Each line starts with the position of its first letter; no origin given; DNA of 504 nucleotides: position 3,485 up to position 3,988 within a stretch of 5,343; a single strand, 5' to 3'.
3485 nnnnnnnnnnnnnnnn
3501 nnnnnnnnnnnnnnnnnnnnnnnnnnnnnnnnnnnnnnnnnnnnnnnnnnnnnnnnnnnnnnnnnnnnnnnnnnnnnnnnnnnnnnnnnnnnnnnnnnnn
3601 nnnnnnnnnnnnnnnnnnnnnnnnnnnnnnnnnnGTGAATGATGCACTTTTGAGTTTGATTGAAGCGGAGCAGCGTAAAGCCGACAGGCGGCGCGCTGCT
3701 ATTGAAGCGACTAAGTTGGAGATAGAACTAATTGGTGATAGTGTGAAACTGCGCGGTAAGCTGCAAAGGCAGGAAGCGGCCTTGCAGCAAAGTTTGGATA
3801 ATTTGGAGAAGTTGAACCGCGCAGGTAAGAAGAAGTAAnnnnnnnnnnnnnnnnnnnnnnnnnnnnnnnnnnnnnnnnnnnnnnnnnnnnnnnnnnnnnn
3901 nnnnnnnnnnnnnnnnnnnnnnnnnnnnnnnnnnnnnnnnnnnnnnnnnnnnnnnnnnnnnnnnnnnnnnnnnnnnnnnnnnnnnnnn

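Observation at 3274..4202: Self-contained accessory expression cassette between VP3 and VP8 of a gokushovirus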

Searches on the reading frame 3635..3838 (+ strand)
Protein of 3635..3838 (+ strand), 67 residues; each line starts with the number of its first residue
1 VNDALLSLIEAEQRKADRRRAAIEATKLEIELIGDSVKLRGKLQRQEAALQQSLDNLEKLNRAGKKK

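Call 9: search_protein_families(library=pfam, proteins=[window:3635-3838:+], max_evalue=1)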
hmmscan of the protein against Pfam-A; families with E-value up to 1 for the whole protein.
window:3635-3838:+ (67 aa): 0 families

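Call 10: search_protein_families(library=phrogs, proteins=[window:3635-3838:+], max_evalue=1)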
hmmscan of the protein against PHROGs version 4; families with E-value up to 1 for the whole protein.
window:3635-3838:+ (67 aa): 3 families
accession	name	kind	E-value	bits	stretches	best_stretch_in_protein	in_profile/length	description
phrog_2262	-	integration and excision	0.12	12.7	1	17-66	255-303/309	transposase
phrog_38343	-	unknown function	0.18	13.1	1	15-66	10-63/76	-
phrog_24851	-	unknown function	0.24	12.8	1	1-31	1-31/91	-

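Call 14: find_related_loci(query=window:3635-3838:+, collection=viral_contigs, flank=6000)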
Query window:3635-3838:+ (67 aa) in viral_contigs; peptide patterns used: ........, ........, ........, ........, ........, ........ (x = any residue, [..] = any of these).
37 stretches matched a pattern, but none encodes a relative of the query by tblastn (E <= 1e-3).

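Call 24: find_homologous_proteins(query=window:3635-3835:+, max_evalue=0.01)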
Query seq(67 aa) (67 aa): 3 proteins with E <= 0.01 among 4 candidates.
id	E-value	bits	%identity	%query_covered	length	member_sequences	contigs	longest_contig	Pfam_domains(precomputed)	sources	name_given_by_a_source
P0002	6.2e-31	122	100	100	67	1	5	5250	-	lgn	-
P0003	1.4e-30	121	99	100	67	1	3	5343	-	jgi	-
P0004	1.4e-18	83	69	100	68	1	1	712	-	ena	-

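Call 25: find_encoding_contigs(protein=P0004, flank=6000)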
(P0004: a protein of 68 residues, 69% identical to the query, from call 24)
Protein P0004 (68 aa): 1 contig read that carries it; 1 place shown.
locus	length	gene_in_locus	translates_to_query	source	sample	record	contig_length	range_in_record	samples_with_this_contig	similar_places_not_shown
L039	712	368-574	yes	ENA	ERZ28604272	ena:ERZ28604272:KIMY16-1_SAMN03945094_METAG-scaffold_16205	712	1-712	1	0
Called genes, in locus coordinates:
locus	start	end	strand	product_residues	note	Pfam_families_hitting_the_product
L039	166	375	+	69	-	-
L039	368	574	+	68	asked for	-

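Call 26: find_encoding_contigs(protein=P0002, flank=6000)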
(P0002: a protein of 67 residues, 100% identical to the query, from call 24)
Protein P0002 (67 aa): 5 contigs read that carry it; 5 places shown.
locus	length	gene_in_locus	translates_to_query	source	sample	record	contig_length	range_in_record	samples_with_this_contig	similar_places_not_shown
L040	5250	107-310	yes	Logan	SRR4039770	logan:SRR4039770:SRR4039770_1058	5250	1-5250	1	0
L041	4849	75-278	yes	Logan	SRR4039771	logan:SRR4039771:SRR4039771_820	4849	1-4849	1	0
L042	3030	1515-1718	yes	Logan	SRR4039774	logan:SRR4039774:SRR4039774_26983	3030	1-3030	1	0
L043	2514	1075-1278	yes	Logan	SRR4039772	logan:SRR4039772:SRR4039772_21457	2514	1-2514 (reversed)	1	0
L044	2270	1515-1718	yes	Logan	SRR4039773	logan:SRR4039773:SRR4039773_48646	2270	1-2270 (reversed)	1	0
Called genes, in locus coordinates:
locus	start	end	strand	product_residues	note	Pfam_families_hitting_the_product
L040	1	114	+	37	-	?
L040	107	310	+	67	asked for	-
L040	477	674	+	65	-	-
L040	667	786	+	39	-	-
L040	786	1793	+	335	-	PF23343:REP_ORF2-G2P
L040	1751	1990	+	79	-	-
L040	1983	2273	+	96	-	PF20577:Phage_ORF5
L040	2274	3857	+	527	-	PF02305:Phage_F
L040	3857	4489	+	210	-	-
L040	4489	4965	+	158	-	PF09675:Chlamy_scaf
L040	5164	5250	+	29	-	?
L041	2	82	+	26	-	?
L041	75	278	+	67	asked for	-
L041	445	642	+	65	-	-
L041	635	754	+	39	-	-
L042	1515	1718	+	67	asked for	-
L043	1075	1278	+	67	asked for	-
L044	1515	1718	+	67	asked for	-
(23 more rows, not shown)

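Call 43: find_related_loci(query=A3, collection=metagenome_contigs, flank=6000)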
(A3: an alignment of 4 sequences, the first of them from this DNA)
Query A3 (67 aa) in metagenome_contigs; peptide patterns used: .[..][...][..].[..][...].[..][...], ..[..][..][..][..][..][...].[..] (x = any residue, [..] = any of these).
600 stretches matched a pattern, but none encodes a relative of the query by tblastn (E <= 1e-3).

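Call 45: search_dna_similar(query=window:3635-3835:+, collection=phages, mode=protein, max_evalue=0.1, max_rows=40)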
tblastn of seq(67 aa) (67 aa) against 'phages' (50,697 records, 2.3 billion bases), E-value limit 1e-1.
No match.

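Call 56: search_protein_families(library=ncbifam, proteins=[window:3635-3835:+], max_evalue=1)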
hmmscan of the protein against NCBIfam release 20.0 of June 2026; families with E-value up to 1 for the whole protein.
seq(67 aa): 1 family
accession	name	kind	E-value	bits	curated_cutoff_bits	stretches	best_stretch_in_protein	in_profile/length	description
NF002155.0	PRK00984.1-4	equivalog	0.029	13.3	445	1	3-43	283-323/349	tRNA pseudouridine(13) synthase TruD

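Call 57: search_protein_families(library=padloc, proteins=[window:3635-3835:+], max_evalue=1)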
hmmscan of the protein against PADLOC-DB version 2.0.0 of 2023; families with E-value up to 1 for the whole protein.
seq(67 aa): 0 families

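Call 81: predict_structure(alignment_id=A7)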
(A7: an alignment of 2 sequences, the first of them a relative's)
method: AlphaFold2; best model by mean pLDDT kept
length: 67 residues; sequences in the alignment: 2
mean_pLDDT: 95.3   pTM: 0.79
mean pLDDT of the five models: 95.3, 94.6, 94.6, 94.5, 93.9
residues with pLDDT >= 90: 61; 70-90: 4; 50-70: 2; < 50: 0
segments of 3 or more residues with pLDDT < 50: none
pLDDT, mean of each block of 10 residues (from residue 1): 91 98 98 97 98 98 84
secondary structure, 60 per line:
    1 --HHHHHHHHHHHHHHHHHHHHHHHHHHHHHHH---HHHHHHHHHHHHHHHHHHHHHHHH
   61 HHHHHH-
elements in order: H3-33 H37-66

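Call 82: search_protein_representatives(alignment_id=A7)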
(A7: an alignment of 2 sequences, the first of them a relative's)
Query: 2 sequences, 68 profile positions. Proteins with E-value up to 0.001 (for the whole library): 24; up to 1e-10: 7; up to 1e-30: 1. The best 24 are listed.
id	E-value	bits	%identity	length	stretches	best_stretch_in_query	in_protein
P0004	3.9e-37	142.2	-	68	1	1-68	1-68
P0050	2.6e-24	101.1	-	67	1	1-67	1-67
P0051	1.8e-18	82.4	-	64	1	1-63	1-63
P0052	4.4e-17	77.9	-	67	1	1-67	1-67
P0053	2.9e-14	68.9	-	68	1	1-66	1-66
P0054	2.4e-13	66.0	-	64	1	5-62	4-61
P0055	3.2e-11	59.2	-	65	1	1-63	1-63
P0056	2.7e-09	53.0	-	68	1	1-66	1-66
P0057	1.4e-08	50.7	-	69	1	2-63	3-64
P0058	1.9e-08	50.3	-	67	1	1-66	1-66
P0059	2.1e-08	50.1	-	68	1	5-63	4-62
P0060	1.4e-07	47.5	-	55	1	1-35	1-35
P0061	5.1e-07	45.7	-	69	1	1-68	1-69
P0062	8.3e-07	45.0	-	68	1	4-66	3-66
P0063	1.1e-06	44.6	-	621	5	31-63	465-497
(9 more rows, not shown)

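Call 91: fold_search(model_id=the predicted structure, library=pdb)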
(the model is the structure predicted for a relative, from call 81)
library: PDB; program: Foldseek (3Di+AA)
matches with E <= 10: 369; with E <= 0.001: 0
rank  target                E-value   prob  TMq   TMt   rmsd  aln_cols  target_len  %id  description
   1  1r49_A                2.3e-01  0.99  0.78  0.10   1.4        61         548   23  Human topoisomerase I (Topo70) double mutant K532R/Y723F (released 2003-12-16)
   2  1k4t_A                2.5e-01  1.00  0.81  0.10   0.9        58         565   21  HUMAN DNA TOPOISOMERASE I (70 KDA) IN COMPLEX WITH THE POISON TOPOTECAN AND COVALENT COMPLEX WITH A 22 BASE PAIR DNA D (released 2002-12-04)
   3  2ic6_B                3.4e-01  0.99  0.77  0.69   1.7        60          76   22  The Coiled-coil Domain (residues 1-75) Structure of the Sin Nombre Virus Nucleocapsid Protein (released 2007-02-27)
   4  6njp_G                5.1e-01  0.99  0.87  0.91   1.2        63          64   22  Structure of the assembled ATPase EscN in complex with its central stalk EscO from the enteropathogenic E. coli (EPEC) (released 2019-02-20)
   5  2ic9_A                5.5e-01  0.98  0.81  0.74   1.9        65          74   22  The Coiled-coil Domain (residues 1-93) Structure of the Sin Nombre Virus Nucleocapsid Protein (released 2007-02-27)
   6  1a36_A                5.9e-01  0.99  0.79  0.10   1.1        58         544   21  TOPOISOMERASE I/DNA COMPLEX (released 1998-08-12)
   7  2ic6_A                6.3e-01  0.98  0.78  0.74   1.5        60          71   22  The Coiled-coil Domain (residues 1-75) Structure of the Sin Nombre Virus Nucleocapsid Protein (released 2007-02-27)
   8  2ic9_B                7.2e-01  0.98  0.83  0.79   1.5        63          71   21  The Coiled-coil Domain (residues 1-93) Structure of the Sin Nombre Virus Nucleocapsid Protein (released 2007-02-27)
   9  5j73_C                1.1e+00  0.33  0.49  0.45   5.4        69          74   17  De novo design of protein homo-oligomers with modular hydrogen bond network-mediated specificity (released 2016-05-25)
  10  6msq_A                1.1e+00  0.96  0.81  0.73   1.1        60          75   15  Crystal structure of pRO-2.3 (released 2019-05-08)
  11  6msr_A                1.2e+00  0.96  0.82  0.73   1.0        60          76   15  Crystal structure of pRO-2.5 (released 2019-05-08)
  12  6dlc_A                1.2e+00  0.96  0.88  0.57   1.1        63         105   14  Designed protein DHD1:234_A, Designed protein DHD1:234_B (released 2018-12-26)
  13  2k48_MODEL_1_A        1.3e+00  0.91  0.78  0.51   1.4        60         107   23  NMR Structure of the N-terminal Coiled Coil Domain of the Andes Hantavirus Nucleocapsid Protein (released 2008-08-05)
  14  6he1_A                1.3e+00  0.77  0.71  0.13   3.1        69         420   16  Pseudomonas aeruginosa Seryl-tRNA Synthetase in Complex with 5'-O-(N-(L-seryl)-sulfamoyl)N3-methyluridine (released 2019-12-04)
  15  6r1m_B                1.5e+00  0.94  0.83  0.14   1.5        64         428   19  Crystal structure of E. coli seryl-tRNA synthetase complexed to seryl sulfamoyl adenosine (released 2020-01-22)
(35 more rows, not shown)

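Call 111: find_encoding_contigs(protein=P0050, flank=6000, max_places=3)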
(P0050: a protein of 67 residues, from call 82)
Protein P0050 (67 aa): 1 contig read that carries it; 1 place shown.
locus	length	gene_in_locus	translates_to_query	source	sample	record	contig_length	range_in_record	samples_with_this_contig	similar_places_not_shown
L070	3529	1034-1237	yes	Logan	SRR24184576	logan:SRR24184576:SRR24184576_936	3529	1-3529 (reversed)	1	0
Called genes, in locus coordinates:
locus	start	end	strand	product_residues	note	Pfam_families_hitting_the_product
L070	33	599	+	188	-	PF09675:Chlamy_scaf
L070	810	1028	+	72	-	-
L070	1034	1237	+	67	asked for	-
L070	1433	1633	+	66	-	-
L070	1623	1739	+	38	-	-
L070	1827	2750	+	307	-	PF23343:REP_ORF2-G2P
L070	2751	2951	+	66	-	-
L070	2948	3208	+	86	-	PF20577:Phage_ORF5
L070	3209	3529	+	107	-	?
